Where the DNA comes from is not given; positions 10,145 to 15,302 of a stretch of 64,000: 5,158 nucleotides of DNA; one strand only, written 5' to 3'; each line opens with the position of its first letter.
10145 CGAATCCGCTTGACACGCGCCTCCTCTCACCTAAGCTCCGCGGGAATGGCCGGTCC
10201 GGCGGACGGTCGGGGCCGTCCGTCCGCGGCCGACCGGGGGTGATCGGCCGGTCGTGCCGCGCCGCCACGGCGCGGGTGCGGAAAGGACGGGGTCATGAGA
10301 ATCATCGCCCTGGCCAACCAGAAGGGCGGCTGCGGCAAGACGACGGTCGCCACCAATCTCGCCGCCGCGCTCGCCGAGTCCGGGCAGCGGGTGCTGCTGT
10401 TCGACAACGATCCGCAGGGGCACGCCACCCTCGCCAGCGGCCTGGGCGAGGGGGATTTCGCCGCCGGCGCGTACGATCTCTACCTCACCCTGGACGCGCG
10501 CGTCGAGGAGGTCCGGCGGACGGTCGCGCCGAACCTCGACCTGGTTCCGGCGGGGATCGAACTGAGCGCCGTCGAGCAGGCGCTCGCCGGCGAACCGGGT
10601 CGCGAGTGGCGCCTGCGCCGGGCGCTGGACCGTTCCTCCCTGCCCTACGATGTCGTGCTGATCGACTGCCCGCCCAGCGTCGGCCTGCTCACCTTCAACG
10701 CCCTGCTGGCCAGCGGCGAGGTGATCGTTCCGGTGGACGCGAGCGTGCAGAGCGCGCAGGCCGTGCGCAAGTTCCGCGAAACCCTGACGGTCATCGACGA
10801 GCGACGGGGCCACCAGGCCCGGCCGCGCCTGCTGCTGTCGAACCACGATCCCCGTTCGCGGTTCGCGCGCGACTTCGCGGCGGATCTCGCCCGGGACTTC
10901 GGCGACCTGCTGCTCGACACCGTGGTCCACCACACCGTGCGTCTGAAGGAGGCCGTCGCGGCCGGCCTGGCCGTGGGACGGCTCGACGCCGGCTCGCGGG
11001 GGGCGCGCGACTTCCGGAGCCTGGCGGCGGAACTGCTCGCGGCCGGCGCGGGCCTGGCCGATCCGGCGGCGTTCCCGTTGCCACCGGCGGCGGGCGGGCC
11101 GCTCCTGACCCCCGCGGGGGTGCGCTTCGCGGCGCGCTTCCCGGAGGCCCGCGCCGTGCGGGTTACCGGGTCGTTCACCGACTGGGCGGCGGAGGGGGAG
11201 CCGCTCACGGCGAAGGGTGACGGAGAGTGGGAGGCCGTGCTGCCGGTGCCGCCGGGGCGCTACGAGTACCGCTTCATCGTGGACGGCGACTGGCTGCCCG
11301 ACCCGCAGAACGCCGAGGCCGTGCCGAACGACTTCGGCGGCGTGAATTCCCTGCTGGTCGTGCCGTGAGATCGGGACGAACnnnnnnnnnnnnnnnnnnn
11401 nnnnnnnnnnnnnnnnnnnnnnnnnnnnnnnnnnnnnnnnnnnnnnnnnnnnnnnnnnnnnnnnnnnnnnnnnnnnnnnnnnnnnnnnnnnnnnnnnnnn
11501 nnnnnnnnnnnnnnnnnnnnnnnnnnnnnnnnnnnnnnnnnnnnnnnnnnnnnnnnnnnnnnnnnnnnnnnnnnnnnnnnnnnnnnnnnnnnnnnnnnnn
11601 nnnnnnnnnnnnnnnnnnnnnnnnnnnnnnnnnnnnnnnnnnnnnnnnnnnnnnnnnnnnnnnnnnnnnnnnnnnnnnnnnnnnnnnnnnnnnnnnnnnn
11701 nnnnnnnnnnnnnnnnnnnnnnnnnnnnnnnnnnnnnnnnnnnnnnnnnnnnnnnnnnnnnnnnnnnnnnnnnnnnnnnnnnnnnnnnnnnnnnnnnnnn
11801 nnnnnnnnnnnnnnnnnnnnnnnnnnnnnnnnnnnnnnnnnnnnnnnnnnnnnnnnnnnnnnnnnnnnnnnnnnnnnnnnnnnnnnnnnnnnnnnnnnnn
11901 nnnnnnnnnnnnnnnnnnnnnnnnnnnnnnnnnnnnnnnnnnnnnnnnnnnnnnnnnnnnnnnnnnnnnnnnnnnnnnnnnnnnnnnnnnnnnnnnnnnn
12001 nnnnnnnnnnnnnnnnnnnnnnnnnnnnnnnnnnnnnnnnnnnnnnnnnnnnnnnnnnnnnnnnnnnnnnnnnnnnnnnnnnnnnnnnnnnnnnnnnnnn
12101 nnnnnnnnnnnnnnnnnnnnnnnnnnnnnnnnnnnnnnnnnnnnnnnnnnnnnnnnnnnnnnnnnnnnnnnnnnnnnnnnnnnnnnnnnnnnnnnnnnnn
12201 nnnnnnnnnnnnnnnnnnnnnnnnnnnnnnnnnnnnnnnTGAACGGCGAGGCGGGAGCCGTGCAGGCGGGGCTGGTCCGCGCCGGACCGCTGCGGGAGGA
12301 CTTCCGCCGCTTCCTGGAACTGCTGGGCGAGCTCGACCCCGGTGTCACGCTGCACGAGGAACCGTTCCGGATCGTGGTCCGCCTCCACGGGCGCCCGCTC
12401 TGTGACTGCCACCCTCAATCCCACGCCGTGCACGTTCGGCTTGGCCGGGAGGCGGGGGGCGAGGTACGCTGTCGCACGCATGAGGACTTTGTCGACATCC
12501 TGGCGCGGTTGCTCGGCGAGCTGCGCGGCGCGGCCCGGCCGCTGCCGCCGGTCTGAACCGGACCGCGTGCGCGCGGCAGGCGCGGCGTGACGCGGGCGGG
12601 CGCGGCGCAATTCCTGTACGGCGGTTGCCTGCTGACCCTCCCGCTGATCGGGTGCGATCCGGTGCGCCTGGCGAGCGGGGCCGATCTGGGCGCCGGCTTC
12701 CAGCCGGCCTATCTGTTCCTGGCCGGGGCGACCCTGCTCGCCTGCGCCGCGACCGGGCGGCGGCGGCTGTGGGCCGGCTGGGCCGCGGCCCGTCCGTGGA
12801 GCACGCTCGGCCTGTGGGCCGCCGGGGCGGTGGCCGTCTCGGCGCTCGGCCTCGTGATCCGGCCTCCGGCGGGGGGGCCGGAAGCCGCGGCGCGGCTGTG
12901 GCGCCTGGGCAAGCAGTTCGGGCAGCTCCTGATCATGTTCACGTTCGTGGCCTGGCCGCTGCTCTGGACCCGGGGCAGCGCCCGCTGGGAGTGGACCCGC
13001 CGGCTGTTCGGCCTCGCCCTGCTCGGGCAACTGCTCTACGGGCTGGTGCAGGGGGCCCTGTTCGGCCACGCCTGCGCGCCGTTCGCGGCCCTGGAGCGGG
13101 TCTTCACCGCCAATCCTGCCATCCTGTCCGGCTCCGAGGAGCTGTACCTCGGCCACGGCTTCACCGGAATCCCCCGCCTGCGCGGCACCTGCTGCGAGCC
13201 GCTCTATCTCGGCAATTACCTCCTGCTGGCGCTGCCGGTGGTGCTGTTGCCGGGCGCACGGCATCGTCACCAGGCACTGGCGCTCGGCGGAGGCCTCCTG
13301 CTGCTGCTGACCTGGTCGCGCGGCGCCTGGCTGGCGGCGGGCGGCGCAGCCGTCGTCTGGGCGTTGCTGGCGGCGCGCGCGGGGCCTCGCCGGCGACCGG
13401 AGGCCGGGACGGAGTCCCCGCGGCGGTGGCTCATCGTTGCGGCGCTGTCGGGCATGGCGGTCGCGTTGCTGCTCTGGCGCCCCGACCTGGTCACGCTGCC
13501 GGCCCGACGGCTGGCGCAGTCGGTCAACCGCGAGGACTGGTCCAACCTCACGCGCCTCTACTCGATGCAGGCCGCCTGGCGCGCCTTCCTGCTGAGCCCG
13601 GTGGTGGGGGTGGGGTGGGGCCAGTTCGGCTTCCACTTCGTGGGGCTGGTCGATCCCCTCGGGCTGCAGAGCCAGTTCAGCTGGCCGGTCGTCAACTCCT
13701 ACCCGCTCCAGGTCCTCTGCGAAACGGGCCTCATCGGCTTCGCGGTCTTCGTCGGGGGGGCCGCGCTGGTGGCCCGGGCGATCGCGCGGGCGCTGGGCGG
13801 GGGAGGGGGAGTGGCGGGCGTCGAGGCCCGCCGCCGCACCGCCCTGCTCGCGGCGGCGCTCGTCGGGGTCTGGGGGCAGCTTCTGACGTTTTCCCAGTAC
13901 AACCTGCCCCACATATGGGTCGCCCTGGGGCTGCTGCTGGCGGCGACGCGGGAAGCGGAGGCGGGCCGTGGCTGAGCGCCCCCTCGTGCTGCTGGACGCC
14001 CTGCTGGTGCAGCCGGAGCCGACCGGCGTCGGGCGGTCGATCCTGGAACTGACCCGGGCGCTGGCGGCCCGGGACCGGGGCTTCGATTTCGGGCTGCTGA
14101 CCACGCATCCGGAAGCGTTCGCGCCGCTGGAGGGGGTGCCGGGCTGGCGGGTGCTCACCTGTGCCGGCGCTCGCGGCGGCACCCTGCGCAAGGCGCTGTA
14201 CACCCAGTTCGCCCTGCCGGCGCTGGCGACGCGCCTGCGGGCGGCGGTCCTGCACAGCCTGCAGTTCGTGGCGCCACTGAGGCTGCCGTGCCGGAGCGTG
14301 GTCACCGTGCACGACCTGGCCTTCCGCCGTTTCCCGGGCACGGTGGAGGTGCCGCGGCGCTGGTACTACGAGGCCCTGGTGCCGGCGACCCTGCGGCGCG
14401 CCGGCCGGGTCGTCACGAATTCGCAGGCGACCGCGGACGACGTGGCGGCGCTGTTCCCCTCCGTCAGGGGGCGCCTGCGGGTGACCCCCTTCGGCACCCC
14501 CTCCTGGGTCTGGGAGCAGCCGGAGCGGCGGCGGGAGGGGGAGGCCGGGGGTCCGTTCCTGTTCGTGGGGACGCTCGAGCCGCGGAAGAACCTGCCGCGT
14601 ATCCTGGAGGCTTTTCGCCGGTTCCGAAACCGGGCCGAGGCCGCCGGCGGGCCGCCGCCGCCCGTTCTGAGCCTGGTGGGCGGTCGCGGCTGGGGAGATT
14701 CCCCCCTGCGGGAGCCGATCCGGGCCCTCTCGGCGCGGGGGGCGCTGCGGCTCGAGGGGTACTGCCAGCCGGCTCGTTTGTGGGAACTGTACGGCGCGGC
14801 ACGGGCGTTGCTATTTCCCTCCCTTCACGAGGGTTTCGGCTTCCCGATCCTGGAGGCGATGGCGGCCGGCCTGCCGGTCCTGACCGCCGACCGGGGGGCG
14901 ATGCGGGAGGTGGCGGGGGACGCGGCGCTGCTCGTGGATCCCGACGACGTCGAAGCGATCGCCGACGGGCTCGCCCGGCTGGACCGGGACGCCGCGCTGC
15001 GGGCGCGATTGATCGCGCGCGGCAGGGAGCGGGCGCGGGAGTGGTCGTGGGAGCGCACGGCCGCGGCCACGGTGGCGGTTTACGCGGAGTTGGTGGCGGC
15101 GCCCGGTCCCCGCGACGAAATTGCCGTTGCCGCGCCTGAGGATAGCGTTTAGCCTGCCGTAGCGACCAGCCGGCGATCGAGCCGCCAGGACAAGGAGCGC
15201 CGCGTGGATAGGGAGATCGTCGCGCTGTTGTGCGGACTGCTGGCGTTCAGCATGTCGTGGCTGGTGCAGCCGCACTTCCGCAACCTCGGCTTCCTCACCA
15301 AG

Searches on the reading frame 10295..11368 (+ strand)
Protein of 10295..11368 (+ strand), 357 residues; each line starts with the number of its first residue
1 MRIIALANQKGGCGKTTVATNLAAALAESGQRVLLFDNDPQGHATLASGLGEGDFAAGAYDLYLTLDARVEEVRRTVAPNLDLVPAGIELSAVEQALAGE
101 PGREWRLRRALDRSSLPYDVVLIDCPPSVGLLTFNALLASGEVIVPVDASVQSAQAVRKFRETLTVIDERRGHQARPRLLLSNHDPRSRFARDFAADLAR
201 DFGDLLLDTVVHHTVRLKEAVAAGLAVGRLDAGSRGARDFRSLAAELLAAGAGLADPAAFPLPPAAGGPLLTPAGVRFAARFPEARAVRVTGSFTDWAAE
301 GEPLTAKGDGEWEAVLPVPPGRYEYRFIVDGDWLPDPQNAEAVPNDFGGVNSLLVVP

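Call 39: search_protein_families(library=pfam, proteins=[window:10295-11368:+], max_evalue=0.001)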
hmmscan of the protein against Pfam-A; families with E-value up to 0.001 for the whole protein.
window:10295-11368:+ (357 aa): 10 families
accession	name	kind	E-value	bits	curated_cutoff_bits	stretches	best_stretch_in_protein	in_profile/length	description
PF13614.12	AAA_31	-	2e-43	148.8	27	1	1-170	1-170/177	AAA domain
PF01656.29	CbiA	-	2.8e-18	66.5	25.4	1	4-225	1-123/125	CobQ/CobB/MinD/ParA nucleotide binding domain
PF06564.18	CBP_BcsQ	-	7.8e-16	58.7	21.3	1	1-245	1-231/234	Cellulose biosynthesis protein BcsQ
PF16561.11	AMPK1_CBM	-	1.3e-12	48.2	26.8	1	285-356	11-79/85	Glycogen recognition site of AMP-activated protein kinase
PF10609.15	ParA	-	2.5e-10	40.6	27.1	1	2-43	4-45/246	NUBPL iron-transfer P-loop NTPase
PF09140.17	MipZ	-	2.3e-09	37.4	20.7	1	3-40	2-39/262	ATPase MipZ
PF02922.24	CBM_48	-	2.7e-07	31.3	22.4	1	275-331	12-72/83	Carbohydrate-binding module 48 (Isoamylase N-terminal domain)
PF02374.21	ArsA_ATPase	-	5.7e-06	26.2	24.3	1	8-40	7-39/305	Anion-transporting ATPase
PF00142.24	Fer4_NifH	-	6e-06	26.4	25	1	9-45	7-43/271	4Fe-4S iron sulfur cluster binding proteins, NifH/frxC family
PF07015.17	VirC1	-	2.2e-05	24.4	24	1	1-39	1-39/231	VirC1 protein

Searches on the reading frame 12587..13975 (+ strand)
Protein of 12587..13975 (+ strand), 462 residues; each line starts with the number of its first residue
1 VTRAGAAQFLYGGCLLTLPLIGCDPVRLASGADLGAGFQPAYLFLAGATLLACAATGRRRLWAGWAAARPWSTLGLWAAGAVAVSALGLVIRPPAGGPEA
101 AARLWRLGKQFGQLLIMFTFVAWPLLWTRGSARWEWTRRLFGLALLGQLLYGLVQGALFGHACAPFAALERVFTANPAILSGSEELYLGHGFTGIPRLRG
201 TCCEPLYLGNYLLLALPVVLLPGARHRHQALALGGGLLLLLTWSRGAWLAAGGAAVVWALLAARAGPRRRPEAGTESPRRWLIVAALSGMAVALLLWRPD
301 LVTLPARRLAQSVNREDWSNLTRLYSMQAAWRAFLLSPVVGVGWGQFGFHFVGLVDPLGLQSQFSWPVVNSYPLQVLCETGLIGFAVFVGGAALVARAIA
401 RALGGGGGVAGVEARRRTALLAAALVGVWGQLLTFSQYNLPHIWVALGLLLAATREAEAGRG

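Call 12: search_protein_families(library=pfam, proteins=[window:12587-13975:+], max_evalue=0.001)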
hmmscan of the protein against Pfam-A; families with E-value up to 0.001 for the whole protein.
window:12587-13975:+ (462 aa): 1 family
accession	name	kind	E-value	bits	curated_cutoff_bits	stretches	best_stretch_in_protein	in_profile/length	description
PF04932.20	Wzy_C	-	2.1e-13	50.8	31.7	1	232-389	3-149/149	O-Antigen ligase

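Call 80: search_protein_families(library=ncbifam, proteins=[window:12587-13975:+], max_evalue=0.001)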
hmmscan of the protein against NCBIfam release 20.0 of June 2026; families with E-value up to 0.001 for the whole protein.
window:12587-13975:+ (462 aa): 1 family
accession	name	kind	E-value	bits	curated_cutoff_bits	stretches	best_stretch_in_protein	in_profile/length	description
TIGR00947.1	2A73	equivalog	4.5e-12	45.7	366.4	1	234-415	207-381/425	IctB family putative bicarbonate transporter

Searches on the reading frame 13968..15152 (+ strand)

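Call 12: search_protein_families(library=pfam, proteins=[window:13968-15152:+], max_evalue=0.001)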
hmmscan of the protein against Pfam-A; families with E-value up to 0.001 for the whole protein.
window:13968-15152:+ (394 aa): 6 families
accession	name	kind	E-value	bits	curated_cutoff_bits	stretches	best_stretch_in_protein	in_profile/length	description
PF00534.26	Glycos_transf_1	-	7e-29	101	26.4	1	196-355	17-172/172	Glycosyl transferases group 1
PF13692.12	Glyco_trans_1_4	-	6.5e-23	82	27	1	197-338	4-139/142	Glycosyl transferases group 1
PF13439.12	Glyco_transf_4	-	1.6e-14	54.8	28.5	1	19-176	2-165/170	Glycosyltransferase Family 4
PF13579.12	Glyco_trans_4_4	-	2.9e-09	37.9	29.7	1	19-176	1-158/158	Glycosyl transferase 4-like domain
PF20706.3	GT4-conflict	-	4.5e-09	36.2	26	1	178-309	182-313/385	Family 4 Glycosyltransferase in conflict systems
PF13524.12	Glyco_trans_1_2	-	4.8e-09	36.7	25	1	237-367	19-141/144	Glycosyl transferase-like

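Call 80: search_protein_families(library=ncbifam, proteins=[window:13968-15152:+], max_evalue=0.001)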
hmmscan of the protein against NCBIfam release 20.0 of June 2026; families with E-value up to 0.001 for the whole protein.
window:13968-15152:+ (394 aa): 21 families
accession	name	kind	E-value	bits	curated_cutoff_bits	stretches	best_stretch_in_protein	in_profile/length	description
TIGR04047.1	MSMEG_0565_glyc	hypoth_equivalog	1.2e-27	96.9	259.85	1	183-373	181-372/373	MSMEG_0565 family glycosyltransferase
TIGR03449.1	mycothiol_MshA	equivalog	1.5e-17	63.6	462.5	1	247-376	273-404/406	D-inositol-3-phosphate glycosyltransferase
NF041876.1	EPS_EpsE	equivalog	1.3e-16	60.8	400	1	164-360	182-381/389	exopolysaccharide biosynthesis GT4 family glycosyltransferase EpsE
TIGR03088.1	stp2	hypoth_equivalog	6e-14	51.9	409.05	1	197-375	197-373/374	TIGR03088 family PEP-CTERM/XrtA system glycosyltransferase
TIGR02149.1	glgA_Coryne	subfamily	9.2e-14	51.4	302.4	1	143-375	143-390/391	glycogen synthase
NF053787.1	GlcN_PG_synth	equivalog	5.4e-13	48.5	480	1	263-376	247-360/361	N-acetylglucosaminyl phosphatidylglycerol synthase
TIGR03999.1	thiol_BshA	equivalog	7.2e-11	41.6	273.7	1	207-375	212-373/375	N-acetyl-alpha-D-glucosaminyl L-malate synthase BshA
NF038229.1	Glyco4_Geo_Pelo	equivalog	3.5e-10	39.4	400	1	140-376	105-337/338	GPMC system family 4 glycosyltransferase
NF038295.1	EPS_HpsP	equivalog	2.2e-08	33.6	550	1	260-375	270-387/388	hormogonium polysaccharide biosynthesis glycosyltransferase HpsP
TIGR02468.1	sucrsPsyn_pln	equivalog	5.3e-08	31.1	1143.95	1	282-364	576-660/1051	sucrose-phosphate synthase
TIGR04063.1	stp3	hypoth_equivalog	3.2e-07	29.6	442.05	1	232-376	245-396/397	TIGR04063 family PEP-CTERM/XrtA system glycosyltransferase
NF038298.1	EPS_HpsO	equivalog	3.7e-07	29.3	575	1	287-373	298-385/388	hormogonium polysaccharide biosynthesis glycosyltransferase HpsO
TIGR02472.1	sucr_P_syn_N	equivalog_domain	4e-07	29.2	576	1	282-362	345-428/439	sucrose-phosphate synthase, putative, glycosyltransferase domain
NF047684.1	TeichurnBiosyTuaC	equivalog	5.9e-06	25.5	550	1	243-351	254-364/391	teichuronic acid biosynthesis protein TuaC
NF041010.1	glycosy_Agl16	equivalog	1.4e-05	24.1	575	1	273-375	249-351/352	glycosylation protein Agl16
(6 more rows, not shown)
